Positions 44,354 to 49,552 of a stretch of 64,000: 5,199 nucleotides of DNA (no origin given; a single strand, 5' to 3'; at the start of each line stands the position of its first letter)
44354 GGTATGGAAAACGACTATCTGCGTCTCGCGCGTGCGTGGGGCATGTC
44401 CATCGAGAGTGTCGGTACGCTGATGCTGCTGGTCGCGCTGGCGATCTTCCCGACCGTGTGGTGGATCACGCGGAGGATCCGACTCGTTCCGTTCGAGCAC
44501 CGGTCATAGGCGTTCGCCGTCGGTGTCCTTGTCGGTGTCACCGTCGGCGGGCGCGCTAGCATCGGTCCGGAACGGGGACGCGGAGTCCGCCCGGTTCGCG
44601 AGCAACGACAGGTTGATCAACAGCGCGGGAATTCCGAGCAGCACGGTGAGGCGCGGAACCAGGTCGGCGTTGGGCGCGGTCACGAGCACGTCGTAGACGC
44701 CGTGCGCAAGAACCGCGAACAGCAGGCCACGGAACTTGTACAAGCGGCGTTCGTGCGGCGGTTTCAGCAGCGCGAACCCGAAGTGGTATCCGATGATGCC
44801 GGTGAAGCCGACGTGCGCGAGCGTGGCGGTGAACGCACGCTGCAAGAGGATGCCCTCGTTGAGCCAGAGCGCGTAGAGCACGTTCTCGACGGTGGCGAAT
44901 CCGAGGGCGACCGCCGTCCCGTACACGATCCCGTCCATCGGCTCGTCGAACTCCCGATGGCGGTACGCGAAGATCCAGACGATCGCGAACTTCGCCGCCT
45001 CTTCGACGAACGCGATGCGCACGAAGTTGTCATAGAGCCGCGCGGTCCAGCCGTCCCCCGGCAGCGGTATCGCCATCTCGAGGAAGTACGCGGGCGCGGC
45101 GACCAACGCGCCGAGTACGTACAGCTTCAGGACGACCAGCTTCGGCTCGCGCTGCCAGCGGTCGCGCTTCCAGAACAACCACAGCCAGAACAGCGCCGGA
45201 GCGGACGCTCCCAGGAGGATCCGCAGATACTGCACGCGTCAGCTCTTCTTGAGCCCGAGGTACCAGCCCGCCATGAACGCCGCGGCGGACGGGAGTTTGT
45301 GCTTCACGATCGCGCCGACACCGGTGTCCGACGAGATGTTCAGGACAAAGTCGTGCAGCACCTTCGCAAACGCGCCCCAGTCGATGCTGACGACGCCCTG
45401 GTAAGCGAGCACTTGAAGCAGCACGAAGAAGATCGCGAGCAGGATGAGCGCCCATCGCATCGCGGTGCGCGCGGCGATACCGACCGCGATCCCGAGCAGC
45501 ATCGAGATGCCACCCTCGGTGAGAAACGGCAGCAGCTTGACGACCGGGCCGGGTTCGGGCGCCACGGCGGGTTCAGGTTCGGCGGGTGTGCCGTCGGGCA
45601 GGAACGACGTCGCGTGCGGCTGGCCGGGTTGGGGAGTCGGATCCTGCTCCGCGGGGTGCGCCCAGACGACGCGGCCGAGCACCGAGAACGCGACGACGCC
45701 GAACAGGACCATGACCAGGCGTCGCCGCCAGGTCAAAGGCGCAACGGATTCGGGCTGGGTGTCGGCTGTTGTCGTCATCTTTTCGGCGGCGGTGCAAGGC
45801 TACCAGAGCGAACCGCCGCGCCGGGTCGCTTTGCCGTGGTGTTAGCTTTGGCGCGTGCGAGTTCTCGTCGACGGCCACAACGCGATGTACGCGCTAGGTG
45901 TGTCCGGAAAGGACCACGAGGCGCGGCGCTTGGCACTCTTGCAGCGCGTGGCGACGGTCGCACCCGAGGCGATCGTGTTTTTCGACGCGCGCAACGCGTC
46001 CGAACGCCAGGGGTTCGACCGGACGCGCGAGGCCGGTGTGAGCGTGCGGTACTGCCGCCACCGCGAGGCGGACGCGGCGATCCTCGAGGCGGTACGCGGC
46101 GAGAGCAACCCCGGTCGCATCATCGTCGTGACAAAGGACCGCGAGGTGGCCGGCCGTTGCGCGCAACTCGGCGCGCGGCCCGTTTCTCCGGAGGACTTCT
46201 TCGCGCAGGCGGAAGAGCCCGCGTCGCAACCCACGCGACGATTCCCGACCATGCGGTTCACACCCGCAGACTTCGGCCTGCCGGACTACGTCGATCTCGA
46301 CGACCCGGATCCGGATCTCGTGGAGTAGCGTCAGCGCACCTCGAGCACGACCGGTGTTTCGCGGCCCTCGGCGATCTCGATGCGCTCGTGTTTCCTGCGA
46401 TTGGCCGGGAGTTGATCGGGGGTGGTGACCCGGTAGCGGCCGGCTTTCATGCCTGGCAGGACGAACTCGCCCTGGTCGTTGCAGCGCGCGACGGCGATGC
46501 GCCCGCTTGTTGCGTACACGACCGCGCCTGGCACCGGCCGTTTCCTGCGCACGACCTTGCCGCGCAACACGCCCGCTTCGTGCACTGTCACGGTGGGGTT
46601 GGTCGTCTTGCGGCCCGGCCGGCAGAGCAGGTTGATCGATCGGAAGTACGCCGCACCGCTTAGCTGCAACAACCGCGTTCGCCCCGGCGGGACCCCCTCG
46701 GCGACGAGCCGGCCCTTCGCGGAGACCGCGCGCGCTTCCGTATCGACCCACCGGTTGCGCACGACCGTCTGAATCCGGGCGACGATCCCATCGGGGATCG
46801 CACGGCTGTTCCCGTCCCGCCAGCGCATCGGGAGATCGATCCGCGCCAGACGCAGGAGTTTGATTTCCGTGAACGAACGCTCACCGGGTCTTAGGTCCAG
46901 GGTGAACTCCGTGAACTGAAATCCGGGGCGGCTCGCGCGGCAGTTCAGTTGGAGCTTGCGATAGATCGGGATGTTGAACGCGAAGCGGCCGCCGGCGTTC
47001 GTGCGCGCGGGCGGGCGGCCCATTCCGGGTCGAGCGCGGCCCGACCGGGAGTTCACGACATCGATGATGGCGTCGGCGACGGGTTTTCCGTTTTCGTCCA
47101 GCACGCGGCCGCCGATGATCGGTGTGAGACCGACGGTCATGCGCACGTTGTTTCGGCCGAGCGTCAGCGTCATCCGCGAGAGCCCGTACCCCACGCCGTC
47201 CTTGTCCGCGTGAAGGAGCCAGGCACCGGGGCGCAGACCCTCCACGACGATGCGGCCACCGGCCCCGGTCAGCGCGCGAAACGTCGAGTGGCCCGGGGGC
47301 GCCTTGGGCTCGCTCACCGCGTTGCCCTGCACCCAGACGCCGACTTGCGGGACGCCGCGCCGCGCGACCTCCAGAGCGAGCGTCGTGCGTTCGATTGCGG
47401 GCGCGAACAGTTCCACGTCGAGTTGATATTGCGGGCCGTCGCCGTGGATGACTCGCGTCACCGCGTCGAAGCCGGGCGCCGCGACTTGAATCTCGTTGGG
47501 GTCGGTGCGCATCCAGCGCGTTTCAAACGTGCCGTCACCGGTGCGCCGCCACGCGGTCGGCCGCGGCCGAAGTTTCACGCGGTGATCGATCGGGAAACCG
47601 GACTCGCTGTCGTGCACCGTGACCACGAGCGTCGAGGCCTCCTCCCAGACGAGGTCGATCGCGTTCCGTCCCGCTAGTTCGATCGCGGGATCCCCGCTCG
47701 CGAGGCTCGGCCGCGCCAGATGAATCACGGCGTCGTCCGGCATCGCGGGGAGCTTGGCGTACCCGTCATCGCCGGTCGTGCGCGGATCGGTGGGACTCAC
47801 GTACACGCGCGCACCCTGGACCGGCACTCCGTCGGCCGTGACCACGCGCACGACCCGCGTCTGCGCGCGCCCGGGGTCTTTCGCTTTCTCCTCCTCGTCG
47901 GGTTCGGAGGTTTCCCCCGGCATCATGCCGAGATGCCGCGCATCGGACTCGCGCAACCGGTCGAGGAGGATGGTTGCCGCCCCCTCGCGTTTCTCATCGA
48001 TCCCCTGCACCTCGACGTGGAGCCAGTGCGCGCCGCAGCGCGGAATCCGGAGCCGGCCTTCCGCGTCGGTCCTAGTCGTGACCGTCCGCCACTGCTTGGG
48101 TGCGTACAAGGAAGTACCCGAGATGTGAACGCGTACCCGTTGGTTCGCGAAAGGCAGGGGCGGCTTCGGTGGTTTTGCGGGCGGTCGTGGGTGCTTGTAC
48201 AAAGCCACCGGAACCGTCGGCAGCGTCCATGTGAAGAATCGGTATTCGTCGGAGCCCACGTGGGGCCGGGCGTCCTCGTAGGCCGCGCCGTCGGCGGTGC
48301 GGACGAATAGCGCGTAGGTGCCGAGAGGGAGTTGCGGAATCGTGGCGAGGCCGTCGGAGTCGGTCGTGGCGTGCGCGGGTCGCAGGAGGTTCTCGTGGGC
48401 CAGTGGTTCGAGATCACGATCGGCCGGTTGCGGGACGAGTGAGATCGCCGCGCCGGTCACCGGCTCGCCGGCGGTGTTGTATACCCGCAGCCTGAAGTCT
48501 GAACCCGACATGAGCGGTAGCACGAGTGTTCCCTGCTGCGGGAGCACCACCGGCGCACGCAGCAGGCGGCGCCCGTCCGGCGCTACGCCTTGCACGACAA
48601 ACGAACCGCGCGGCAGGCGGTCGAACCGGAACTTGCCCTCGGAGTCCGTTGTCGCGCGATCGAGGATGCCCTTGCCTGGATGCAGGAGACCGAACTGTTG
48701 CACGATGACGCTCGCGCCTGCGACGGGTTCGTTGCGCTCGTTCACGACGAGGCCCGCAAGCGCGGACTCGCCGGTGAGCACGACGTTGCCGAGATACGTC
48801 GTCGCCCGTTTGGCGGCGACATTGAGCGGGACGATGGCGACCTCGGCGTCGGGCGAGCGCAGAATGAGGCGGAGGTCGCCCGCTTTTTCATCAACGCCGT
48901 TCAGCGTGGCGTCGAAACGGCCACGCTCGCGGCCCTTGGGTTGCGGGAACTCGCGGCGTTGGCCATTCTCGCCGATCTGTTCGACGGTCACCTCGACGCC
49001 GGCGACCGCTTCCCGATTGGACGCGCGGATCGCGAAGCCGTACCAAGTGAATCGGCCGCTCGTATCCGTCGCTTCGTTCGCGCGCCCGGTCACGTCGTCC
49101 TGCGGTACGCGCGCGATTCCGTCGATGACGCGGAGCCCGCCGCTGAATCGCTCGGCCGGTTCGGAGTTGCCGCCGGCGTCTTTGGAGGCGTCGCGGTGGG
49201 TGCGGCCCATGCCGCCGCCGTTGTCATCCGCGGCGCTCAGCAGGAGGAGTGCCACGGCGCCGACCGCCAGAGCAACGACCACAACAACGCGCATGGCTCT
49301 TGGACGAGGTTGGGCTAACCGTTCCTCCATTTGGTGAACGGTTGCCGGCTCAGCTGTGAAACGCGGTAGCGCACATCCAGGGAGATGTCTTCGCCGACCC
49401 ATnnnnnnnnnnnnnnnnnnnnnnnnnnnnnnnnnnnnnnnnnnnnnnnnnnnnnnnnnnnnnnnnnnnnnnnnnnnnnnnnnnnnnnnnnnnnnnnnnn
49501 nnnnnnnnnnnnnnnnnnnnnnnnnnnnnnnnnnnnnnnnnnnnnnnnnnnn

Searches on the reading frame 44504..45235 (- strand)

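Call 34: search_protein_families(library=pfam, proteins=[window:44504-45235:-], max_evalue=0.00001)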
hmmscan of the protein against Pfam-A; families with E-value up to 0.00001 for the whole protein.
window:44504-45235:- (243 aa): 1 family
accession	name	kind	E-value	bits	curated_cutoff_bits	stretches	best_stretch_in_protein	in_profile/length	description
PF13367.11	PrsW-protease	-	2.6e-36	125.5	23.5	1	30-204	1-192/196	PrsW family intramembrane metalloprotease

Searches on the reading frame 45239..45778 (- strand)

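Call 34: search_protein_families(library=pfam, proteins=[window:45239-45778:-], max_evalue=0.00001)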
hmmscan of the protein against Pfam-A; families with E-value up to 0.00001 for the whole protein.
window:45239-45778:- (179 aa): 1 family
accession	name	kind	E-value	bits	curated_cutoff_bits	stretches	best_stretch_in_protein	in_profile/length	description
PF04930.20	FUN14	-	6.7e-14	52.5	22.5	1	90-176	2-92/92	FUN14 family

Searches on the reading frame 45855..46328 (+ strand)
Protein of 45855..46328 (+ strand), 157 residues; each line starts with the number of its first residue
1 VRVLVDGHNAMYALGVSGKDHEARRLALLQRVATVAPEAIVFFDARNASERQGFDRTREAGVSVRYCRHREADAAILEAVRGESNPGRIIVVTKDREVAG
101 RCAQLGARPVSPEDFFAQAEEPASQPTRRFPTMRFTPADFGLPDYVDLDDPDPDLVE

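Call 34: search_protein_families(library=pfam, proteins=[window:45855-46328:+], max_evalue=0.00001)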
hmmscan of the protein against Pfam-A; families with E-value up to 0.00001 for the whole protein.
window:45855-46328:+ (157 aa): 1 family
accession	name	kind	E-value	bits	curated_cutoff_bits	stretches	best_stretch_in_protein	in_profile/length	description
PF05991.17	NYN_YacP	-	2.1e-10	41.3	24.6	1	3-124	1-132/166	YacP-like NYN domain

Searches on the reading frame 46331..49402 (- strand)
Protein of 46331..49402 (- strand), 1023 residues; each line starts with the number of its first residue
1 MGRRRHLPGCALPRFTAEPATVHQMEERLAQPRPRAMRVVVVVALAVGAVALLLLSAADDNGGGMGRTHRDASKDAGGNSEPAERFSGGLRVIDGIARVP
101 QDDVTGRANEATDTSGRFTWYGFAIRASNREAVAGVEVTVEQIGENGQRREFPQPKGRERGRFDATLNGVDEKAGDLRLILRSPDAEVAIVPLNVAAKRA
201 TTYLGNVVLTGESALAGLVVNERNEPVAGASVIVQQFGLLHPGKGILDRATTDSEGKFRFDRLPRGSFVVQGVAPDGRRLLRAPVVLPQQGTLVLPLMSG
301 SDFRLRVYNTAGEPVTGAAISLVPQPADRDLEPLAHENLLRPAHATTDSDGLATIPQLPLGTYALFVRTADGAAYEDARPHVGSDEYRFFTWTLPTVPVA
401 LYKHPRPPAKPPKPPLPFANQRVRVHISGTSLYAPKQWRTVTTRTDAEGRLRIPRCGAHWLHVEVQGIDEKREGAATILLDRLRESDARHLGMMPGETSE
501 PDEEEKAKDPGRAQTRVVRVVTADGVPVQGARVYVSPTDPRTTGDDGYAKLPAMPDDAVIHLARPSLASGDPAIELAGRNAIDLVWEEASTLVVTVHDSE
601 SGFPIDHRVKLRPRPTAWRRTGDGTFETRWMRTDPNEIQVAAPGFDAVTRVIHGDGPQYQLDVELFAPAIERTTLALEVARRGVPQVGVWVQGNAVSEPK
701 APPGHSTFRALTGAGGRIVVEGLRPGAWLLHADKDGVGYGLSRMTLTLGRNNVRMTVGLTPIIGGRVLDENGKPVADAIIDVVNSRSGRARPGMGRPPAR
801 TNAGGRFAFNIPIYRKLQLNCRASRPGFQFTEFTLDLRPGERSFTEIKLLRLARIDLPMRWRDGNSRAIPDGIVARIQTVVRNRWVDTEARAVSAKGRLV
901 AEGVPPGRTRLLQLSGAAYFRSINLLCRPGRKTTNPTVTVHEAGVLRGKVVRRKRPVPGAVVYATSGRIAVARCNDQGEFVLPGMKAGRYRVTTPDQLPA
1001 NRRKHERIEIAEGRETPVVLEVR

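Call 34: search_protein_families(library=pfam, proteins=[window:46331-49402:-], max_evalue=0.00001)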
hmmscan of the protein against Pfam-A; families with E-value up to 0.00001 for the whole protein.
window:46331-49402:- (1023 aa): 8 families
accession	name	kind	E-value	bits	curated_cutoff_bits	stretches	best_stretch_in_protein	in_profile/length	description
PF13620.12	CarboxypepD_reg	-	1.4e-44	150.8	32.3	3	215-275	2-57/82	Carboxypeptidase regulatory-like domain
PF13715.12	CarbopepD_reg_2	-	5.6e-13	49.2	32.2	0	216-270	2-48/88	CarboxypepD_reg-like domain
PF10670.15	DUF4198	-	6.1e-12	46.5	34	0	297-368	143-206/209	Domain of unknown function (DUF4198)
PF17802.7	SpaA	-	2.5e-08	34.4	23.1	0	222-280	11-67/91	Prealbumin-like fold domain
PF20598.4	DUF6795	-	5.2e-08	33.6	27.4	0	220-262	5-45/103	Domain of unknown function (DUF6795)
PF24107.1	DUF7382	-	9.5e-08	32.3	27.4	0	206-236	13-43/65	Domain of unknown function (DUF7382)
PF02369.22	Big_1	-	3.9e-06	27.3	34.9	0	303-355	21-64/93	Bacterial Ig-like domain (group 1)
PF17210.9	SdrD_B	-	7.6e-06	26.5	29.7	0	225-278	22-70/112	SdrD B-like domain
